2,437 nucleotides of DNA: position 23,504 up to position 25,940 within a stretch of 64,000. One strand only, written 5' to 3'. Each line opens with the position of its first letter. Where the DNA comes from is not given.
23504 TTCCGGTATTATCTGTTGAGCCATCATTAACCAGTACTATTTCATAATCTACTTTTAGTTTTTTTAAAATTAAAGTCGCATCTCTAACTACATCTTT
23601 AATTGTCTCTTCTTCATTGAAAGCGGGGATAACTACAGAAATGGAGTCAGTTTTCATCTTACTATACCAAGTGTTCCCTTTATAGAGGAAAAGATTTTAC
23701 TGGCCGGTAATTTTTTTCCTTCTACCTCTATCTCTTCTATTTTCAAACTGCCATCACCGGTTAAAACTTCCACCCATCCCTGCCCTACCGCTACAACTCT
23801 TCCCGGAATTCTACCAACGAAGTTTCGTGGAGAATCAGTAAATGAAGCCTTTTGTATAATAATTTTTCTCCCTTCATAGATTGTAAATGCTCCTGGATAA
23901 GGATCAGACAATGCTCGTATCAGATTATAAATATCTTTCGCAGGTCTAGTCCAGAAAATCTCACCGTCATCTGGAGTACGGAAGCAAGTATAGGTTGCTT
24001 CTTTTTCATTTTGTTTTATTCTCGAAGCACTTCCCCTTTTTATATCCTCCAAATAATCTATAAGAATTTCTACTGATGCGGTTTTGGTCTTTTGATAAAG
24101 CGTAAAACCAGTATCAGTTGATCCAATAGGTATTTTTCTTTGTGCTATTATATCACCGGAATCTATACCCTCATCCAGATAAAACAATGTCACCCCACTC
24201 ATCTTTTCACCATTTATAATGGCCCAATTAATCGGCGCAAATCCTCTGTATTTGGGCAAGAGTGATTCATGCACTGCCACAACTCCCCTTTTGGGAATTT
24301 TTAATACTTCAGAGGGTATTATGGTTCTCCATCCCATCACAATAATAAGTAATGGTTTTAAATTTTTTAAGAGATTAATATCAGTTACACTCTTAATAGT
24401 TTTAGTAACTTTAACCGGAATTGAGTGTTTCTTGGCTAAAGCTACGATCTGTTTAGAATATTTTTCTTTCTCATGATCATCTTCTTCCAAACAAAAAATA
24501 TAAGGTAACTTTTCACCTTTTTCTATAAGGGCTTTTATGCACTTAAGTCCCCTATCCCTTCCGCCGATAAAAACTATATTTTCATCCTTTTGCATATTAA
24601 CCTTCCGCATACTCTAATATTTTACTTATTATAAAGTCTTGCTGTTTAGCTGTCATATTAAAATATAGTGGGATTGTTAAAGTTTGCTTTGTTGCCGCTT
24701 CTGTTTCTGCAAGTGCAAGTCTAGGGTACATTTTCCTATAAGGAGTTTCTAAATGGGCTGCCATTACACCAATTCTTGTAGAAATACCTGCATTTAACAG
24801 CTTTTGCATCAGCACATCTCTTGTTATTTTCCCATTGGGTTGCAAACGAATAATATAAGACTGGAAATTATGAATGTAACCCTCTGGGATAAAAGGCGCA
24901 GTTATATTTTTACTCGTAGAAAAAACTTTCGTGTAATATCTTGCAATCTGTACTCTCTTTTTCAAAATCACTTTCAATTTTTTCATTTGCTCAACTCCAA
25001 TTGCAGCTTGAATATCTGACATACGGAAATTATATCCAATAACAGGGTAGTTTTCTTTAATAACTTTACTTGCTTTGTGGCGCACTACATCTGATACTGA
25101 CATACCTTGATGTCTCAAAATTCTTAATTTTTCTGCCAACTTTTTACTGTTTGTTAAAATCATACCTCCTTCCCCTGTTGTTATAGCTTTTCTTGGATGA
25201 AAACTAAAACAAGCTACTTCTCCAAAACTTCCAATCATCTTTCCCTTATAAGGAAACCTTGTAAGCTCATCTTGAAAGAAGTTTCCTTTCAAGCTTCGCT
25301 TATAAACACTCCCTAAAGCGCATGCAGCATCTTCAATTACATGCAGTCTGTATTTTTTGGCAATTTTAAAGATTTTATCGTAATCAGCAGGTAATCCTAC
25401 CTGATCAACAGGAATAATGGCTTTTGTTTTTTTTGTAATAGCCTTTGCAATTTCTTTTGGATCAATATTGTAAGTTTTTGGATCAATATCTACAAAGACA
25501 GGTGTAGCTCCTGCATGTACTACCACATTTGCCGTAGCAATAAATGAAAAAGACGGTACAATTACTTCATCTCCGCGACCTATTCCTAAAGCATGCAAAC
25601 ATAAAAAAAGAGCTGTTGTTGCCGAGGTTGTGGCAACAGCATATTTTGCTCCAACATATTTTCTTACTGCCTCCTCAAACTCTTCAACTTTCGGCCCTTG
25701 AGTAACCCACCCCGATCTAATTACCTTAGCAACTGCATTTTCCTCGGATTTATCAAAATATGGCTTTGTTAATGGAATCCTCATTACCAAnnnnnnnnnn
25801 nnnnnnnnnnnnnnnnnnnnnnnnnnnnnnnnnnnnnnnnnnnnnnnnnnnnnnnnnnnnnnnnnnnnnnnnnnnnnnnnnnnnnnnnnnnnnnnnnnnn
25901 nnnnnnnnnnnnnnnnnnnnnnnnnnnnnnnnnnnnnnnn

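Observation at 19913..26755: arn-like operon predicted to build a lipid-linked N-formylated amino sugar and transfer it by an ArnT-like GT-C enzyme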

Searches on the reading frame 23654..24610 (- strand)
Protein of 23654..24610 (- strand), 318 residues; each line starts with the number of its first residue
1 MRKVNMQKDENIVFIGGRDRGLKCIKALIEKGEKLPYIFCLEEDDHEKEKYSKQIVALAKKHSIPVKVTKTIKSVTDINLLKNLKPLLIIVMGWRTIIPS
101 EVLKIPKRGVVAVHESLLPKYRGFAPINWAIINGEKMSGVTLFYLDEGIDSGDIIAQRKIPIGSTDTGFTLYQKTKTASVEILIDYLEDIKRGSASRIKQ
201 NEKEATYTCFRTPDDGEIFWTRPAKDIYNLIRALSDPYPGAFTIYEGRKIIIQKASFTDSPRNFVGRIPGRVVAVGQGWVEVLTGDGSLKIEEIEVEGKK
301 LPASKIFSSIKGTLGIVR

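Call 3: search_protein_families(library=pfam, proteins=[window:23654-24610:-], max_evalue=0.01)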
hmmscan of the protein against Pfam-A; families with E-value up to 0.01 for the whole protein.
window:23654-24610:- (318 aa): 3 families
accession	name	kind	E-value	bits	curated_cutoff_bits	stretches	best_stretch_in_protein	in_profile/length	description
PF00551.24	Formyl_trans_N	-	1.4e-30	106.8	26.1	1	78-185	72-179/181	Formyl transferase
PF02911.23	Formyl_trans_C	-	7.3e-21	74.7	21.1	1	212-303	3-92/100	Formyl transferase, C-terminal domain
PF19574.5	LolA_3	-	0.0042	16.9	23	0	220-299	45-119/192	Outer membrane lipoprotein carrier protein LolA-like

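Call 4: search_protein_families(library=ncbifam, proteins=[window:23654-24610:-], max_evalue=0.01)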
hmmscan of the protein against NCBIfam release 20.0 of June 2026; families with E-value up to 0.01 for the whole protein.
window:23654-24610:- (318 aa): 7 families
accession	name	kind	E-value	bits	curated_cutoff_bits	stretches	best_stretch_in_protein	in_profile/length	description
NF005414.0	PRK06988.1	equivalog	5.2e-69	232.6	316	1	11-296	4-287/311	formyltransferase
NF005998.1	PRK08125.1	equivalog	1.3e-63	215.4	777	1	17-293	8-278/649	bifunctional UDP-4-amino-4-deoxy-L-arabinose formyltransferase/UDP-glucuronic acid oxidase ArnA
TIGR00460.1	fmt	equivalog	1.6e-55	188.5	201.5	1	11-307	2-301/315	methionyl-tRNA formyltransferase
TIGR00639.1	PurN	equivalog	1.4e-20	73.7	150.1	1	58-186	45-180/192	phosphoribosylglycinamide formyltransferase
NF005755.0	PRK07579.1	equivalog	7.6e-16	58.7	238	1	110-207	88-183/245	dTDP-4-amino-4,6-dideoxyglucose formyltransferase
TIGR00655.1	PurU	equivalog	1.1e-09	38.4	285.95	1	67-177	142-252/280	formyltetrahydrofolate deformylase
NF004684.0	PRK06027.1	subfamily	2.1e-09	37.5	223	1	67-177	147-257/286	formyltetrahydrofolate deformylase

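Call 8: search_solved_structures(query=window:23654-24610:-, max_evalue=1e-10)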
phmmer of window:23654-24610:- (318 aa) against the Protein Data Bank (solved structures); distinct sequences matched with E-value up to 1e-10: 38.
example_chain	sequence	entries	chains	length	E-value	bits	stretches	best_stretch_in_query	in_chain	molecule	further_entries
5j63_A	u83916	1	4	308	1.4e-44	156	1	16-287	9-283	Bifunctional polymyxin resistance protein ArnA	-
2bln_A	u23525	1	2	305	1.5e-44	155.9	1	16-287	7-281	PROTEIN YFBG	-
6pih_A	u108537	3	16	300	1.5e-44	155.9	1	16-287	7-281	Bifunctional polymyxin resistance protein ArnA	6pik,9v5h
1yrw_A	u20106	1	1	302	1.5e-44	155.9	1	16-287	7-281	protein ArnA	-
1z7e_A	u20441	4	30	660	1.2e-43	152.8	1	16-287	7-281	protein ArnA | Bifunctional polymyxin resistance protein ArnA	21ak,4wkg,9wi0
8gjh_A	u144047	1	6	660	1.6e-40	142.6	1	15-291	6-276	Bifunctional polymyxin resistance protein ArnA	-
4iqf_A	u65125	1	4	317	2.9e-39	138.5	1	12-308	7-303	Methionyl-tRNA formyltransferase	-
3q0i_A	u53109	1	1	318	1.3e-36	129.8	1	8-307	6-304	Methionyl-tRNA formyltransferase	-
1fmt_A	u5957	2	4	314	1.6e-36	129.5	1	11-304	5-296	METHIONYL-TRNA FMET FORMYLTRANSFERASE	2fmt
3tqq_A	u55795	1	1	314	7.6e-36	127.3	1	12-308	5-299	Methionyl-tRNA formyltransferase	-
3r8x_A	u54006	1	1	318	5.3e-35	124.5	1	10-303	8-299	Methionyl-tRNA formyltransferase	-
4qpd_A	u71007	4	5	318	4.7e-33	118.1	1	21-308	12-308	10-formyltetrahydrofolate dehydrogenase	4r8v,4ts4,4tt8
4qpc_A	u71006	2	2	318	8.5e-32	114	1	21-308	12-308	10-formyltetrahydrofolate dehydrogenase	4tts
1s3i_A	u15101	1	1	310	9.4e-32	113.8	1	96-308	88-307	10-formyltetrahydrofolate dehydrogenase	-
7rlu_A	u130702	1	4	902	5.1e-31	111.4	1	96-309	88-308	Cytosolic 10-formyltetrahydrofolate dehydrogenase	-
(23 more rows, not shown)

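Call 61: find_homologous_proteins(query=window:23654-24610:-, max_evalue=1e-20)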
Query window:23654-24610:- (318 aa): 6781 proteins with E <= 1e-20 among 8000 candidates; the best 120 are listed.
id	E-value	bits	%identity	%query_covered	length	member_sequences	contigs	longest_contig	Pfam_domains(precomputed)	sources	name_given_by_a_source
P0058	3.5e-204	695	100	98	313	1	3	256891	PF00551.25,PF02911.24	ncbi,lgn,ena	ncbi:MAG: methionyl-tRNA formyltransferase [Patescibacteria group bacterium]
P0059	6.2e-158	543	78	98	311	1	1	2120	PF00551.25,PF02911.24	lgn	-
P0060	6.8e-156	536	77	98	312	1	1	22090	PF00551.25,PF02911.24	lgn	-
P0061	2.4e-154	531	77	97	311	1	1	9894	PF00551.25,PF02911.24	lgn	-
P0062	4.0e-153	527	76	97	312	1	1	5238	PF00551.25,PF02911.24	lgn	-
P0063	6.4e-153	527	75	97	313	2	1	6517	PF00551.25,PF02911.24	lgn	-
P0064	5.2e-119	415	61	96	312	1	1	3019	PF00551.25,PF02911.24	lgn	-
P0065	2.2e-118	413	60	99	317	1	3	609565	PF00551.25,PF02911.24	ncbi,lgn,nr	ncbi:methionyl-tRNA formyltransferase [Candidatus Microgenomates bacterium]|nr:methionyl-tRNA formyl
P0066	2.8e-117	410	57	98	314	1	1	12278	PF00551.25,PF02911.24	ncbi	-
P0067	5.7e-115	402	56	96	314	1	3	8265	PF00551.25,PF02911.24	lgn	-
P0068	3.7e-114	399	57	97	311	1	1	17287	PF00551.25,PF02911.24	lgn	-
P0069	1.0e-112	395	58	97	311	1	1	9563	PF00551.25,PF02911.24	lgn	-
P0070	1.3e-112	394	56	97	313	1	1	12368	PF00551.25,PF02911.24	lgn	-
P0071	1.8e-112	394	57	96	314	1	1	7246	PF00551.25,PF02911.24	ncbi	-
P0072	4.1e-112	393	56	97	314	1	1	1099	PF00551.25,PF02911.24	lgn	-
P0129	2.7e-84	301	46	96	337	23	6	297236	PF00551.25,PF02911.24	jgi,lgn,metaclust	metaclust:\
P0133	8.5e-84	300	45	96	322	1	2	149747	PF00551.25,PF02911.24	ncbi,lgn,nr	ncbi:MAG: methionyl-tRNA formyltransferase [Gemmataceae bacterium]|nr:methionyl-tRNA formyltransfera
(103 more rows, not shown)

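Call 63: find_encoding_contigs(protein=P0133, flank=8000, max_places=1)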
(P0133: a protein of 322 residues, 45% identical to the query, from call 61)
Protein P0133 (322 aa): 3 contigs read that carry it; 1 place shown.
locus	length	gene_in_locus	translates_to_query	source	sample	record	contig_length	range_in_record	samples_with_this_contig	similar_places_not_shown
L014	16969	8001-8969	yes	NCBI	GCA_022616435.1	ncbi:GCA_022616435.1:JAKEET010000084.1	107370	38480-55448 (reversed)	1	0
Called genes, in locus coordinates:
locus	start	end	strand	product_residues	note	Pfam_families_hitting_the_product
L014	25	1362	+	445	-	PF19358:DUF5935 (weak), PF04932:Wzy_C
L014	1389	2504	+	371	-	PF01408:GFO_IDH_MocA, PF02894:GFO_IDH_MocA_C (weak), PF22725:GFO_IDH_MocA_C3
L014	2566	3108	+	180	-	PF25084:LbH_EIF2B (weak), PF25087:GMPPB_C (weak), PF00132:Hexapep (weak), PF14602:Hexapep_2 (faint), PF00132:Hexapep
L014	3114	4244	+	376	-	PF00155:Aminotran_1_2 (weak), PF01041:DegT_DnrJ_EryC1, PF01053:Cys_Met_Meta_PP (weak)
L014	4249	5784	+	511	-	PF13483:Lactamase_B_3, PF12706:Lactamase_B_2 (faint), PF00355:Rieske (weak)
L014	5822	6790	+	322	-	PF01073:3Beta_HSD, PF01370:Epimerase, PF02719:Polysacc_synt_2, PF04321:RmlD_sub_bind, PF05368:NmrA, PF16363:GDP_Man_Dehyd, PF07993:NAD_binding_4, PF13460:NAD_binding_10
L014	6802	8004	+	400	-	PF00155:Aminotran_1_2 (weak), PF00266:Aminotran_5 (faint), PF01041:DegT_DnrJ_EryC1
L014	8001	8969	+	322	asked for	PF00551:Formyl_trans_N, PF02911:Formyl_trans_C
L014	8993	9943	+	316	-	PF07963:N_methyl, PF07596:SBP_bac_10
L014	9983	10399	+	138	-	-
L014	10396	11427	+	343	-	PF00535:Glycos_transf_2, PF13641:Glyco_tranf_2_3 (weak)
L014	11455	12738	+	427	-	PF00005:ABC_tran, PF14524:Wzt_C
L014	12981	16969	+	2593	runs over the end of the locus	PF20254:DMFA2_C, PF13385:Laminin_G_3, PF13205:Big_5, PF03160:Calx-beta, PF13385:Laminin_G_3, PF17957:Big_7, PF07250:Glyoxal_oxid_N, PF09118:GO-like_E_set, +11 more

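Call 64: find_encoding_contigs(protein=P0065, flank=8000, max_places=1)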
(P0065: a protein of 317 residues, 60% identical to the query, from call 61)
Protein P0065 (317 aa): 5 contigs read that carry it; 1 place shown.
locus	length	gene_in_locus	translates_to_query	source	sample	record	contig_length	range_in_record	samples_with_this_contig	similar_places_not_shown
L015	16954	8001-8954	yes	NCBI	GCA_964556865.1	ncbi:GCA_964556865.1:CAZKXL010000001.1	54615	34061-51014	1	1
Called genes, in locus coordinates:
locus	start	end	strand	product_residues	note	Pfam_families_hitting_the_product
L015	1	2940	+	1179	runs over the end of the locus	PF11847:GT-C_AftD (weak), PF18915:DUF5667 (weak)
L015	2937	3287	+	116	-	-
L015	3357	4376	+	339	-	PF01408:GFO_IDH_MocA, PF02894:GFO_IDH_MocA_C, PF22725:GFO_IDH_MocA_C3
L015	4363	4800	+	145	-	PF25084:LbH_EIF2B (weak), PF25087:GMPPB_C (faint), PF00132:Hexapep, PF14602:Hexapep_2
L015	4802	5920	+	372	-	PF00155:Aminotran_1_2, PF00266:Aminotran_5 (weak), PF01041:DegT_DnrJ_EryC1, PF01212:Beta_elim_lyase (weak)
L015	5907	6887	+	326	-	PF01073:3Beta_HSD, PF01370:Epimerase, PF02719:Polysacc_synt_2, PF04321:RmlD_sub_bind, PF05368:NmrA (weak), PF07993:NAD_binding_4, PF13460:NAD_binding_10, PF16363:GDP_Man_Dehyd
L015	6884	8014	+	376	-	PF01041:DegT_DnrJ_EryC1, PF00155:Aminotran_1_2 (weak), PF01053:Cys_Met_Meta_PP (weak)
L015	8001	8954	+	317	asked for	PF00551:Formyl_trans_N, PF02911:Formyl_trans_C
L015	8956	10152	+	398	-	PF00132:Hexapep, PF14602:Hexapep_2, PF00535:Glycos_transf_2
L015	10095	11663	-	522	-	PF01966:HD (weak)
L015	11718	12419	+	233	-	PF00535:Glycos_transf_2, PF10111:Glyco_tranf_2_2 (weak)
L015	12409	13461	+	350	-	PF01408:GFO_IDH_MocA, PF22725:GFO_IDH_MocA_C3, PF02894:GFO_IDH_MocA_C (weak)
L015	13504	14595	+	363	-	PF04055:Radical_SAM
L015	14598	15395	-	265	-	PF00483:NTP_transferase, PF01128:IspD (weak), PF12804:NTP_transf_3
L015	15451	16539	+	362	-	PF13480:Acetyltransf_6 (weak)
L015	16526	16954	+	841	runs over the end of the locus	PF00754:F5_F8_type_C, PF22633:F5_F8_type_C_2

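Call 65: find_encoding_contigs(protein=P0129, flank=8000, max_places=1)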
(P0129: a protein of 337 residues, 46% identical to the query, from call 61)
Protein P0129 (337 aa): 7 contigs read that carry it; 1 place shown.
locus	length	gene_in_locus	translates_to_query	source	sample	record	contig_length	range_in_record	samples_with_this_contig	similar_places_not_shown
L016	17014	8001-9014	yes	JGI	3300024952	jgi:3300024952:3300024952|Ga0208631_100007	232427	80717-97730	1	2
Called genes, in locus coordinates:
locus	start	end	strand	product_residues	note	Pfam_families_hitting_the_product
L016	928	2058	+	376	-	PF02397:Bac_transf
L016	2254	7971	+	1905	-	PF23381:Beta-prop_IFT122_1st, PF24807:WD40_CDC20-Fz, PF24814:WD40_Prp19, PF25172:Beta-prop_WDR3_2nd, PF25173:Beta-prop_WDR3_1st, PF25174:Beta-prop_THOC3, PF25175:Beta-prop_WDR5, PF23389:Beta-prop_WDR19_1st, +67 more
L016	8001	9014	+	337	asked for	PF00551:Formyl_trans_N, PF02911:Formyl_trans_C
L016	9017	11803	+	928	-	PF17957:Big_7, PF13964:Beta-prop_Calicin (faint), PF01344:Kelch_1 (faint), PF13418:Beta-prop_TYW4 (faint), PF07250:Glyoxal_oxid_N, PF09118:GO-like_E_set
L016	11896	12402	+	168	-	PF25084:LbH_EIF2B (faint), PF25087:GMPPB_C (faint), PF00132:Hexapep, PF14602:Hexapep_2 (weak)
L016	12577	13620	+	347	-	PF01408:GFO_IDH_MocA, PF22725:GFO_IDH_MocA_C3, PF02894:GFO_IDH_MocA_C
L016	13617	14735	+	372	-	PF00155:Aminotran_1_2, PF01041:DegT_DnrJ_EryC1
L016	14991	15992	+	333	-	PF01073:3Beta_HSD, PF01370:Epimerase, PF02719:Polysacc_synt_2, PF04321:RmlD_sub_bind, PF05368:NmrA, PF16363:GDP_Man_Dehyd, PF13460:NAD_binding_10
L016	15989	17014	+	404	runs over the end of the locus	PF01041:DegT_DnrJ_EryC1, PF00155:Aminotran_1_2, PF00266:Aminotran_5 (faint), PF01212:Beta_elim_lyase (faint), PF01053:Cys_Met_Meta_PP (weak)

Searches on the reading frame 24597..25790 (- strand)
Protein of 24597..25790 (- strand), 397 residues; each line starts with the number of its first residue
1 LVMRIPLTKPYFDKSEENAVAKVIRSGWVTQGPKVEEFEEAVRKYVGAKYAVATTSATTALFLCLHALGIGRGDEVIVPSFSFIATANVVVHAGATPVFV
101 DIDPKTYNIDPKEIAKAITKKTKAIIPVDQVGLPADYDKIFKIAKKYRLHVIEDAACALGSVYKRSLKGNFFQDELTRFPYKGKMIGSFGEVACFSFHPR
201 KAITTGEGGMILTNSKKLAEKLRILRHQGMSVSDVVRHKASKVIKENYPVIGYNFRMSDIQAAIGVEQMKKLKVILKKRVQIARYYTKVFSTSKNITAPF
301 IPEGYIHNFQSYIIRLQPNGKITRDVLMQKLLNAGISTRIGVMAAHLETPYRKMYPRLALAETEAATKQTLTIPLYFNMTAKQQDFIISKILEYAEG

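Call 3: search_protein_families(library=pfam, proteins=[window:24597-25790:-], max_evalue=0.01)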
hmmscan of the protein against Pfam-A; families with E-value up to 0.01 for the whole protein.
window:24597-25790:- (397 aa): 4 families
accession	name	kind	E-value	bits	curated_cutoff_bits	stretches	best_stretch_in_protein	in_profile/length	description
PF01041.23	DegT_DnrJ_EryC1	-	2.3e-116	389.4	19.8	1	13-391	4-359/360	DegT/DnrJ/EryC1/StrS aminotransferase family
PF00155.27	Aminotran_1_2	-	4.4e-08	33.2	19.7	1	35-154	44-185/361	Aminotransferase class I and II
PF01053.26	Cys_Met_Meta_PP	-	1.3e-06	27.6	27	1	31-160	50-179/381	Cys/Met metabolism PLP-dependent enzyme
PF01212.27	Beta_elim_lyase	-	4.5e-06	26.6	27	1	32-158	31-172/288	Beta-eliminating lyase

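Call 4: search_protein_families(library=ncbifam, proteins=[window:24597-25790:-], max_evalue=0.01)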
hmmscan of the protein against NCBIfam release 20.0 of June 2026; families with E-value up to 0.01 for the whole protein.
window:24597-25790:- (397 aa): 36 families (the best 25 are shown)
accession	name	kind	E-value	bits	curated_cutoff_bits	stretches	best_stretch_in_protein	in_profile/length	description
TIGR03588.1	PseC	equivalog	3.6e-100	335.5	423.5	1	5-393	2-378/380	UDP-4-amino-4,6-dideoxy-N-acetyl-beta-L-altrosamine transaminase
NF008658.2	PRK11658.1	equivalog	3.9e-92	308.8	631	2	5-167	5-167/379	UDP-4-amino-4-deoxy-L-arabinose aminotransferase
TIGR04181.1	NHT_00031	hypoth_equivalog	1.3e-82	277.6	420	1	5-374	1-357/359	LegC family aminotransferase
NF008687.0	PRK11706.1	equivalog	8.1e-78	261.8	375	2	4-168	1-166/375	dTDP-4-amino-4,6-dideoxygalactose transaminase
TIGR02379.1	ECA_wecE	subfamily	1.7e-68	231.1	434.85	2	5-166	2-164/376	dTDP-4-amino-4,6-dideoxy-D-glucose transaminase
NF011936.0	PRK15407.1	equivalog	3.5e-59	200.6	423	2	5-229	37-251/440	lipopolysaccharide biosynthesis protein RfbH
TIGR04427.1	PLP_DesI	equivalog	1.6e-54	185.5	650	1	20-375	38-363/390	dTDP-4-dehydro-6-deoxyglucose aminotransferase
NF005816.0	PRK07682.1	equivalog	2.8e-11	42.7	620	1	47-156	89-204/390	aminotransferase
NF004975.0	PRK06348.1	equivalog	3.5e-10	39.4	549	1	44-155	85-202/384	pyridoxal phosphate-dependent aminotransferase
NF041364.1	GntC_guanitoxin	equivalog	4.7e-10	38.9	415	1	52-155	64-174/356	guanitoxin biosynthesis PLP-dependent (S)-gamma-hydroxy-L-arginine cyclodehydratase GntC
NF006488.0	PRK08912.1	equivalog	6.7e-09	35.2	498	1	52-126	91-164/387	aminotransferase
NF005817.0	PRK07683.1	equivalog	9.3e-09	34.4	575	1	45-132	86-175/387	aminotransferase A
NF006569.0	PRK09082.1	subfamily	1.1e-08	34.6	420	1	52-126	95-168/386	methionine aminotransferase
NF009079.0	PRK12414.1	subfamily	2e-08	33.6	481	1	44-126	86-167/384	methionine aminotransferase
NF005305.0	PRK06836.1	equivalog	5.4e-08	32.5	376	1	42-126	92-175/396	pyridoxal phosphate-dependent aminotransferase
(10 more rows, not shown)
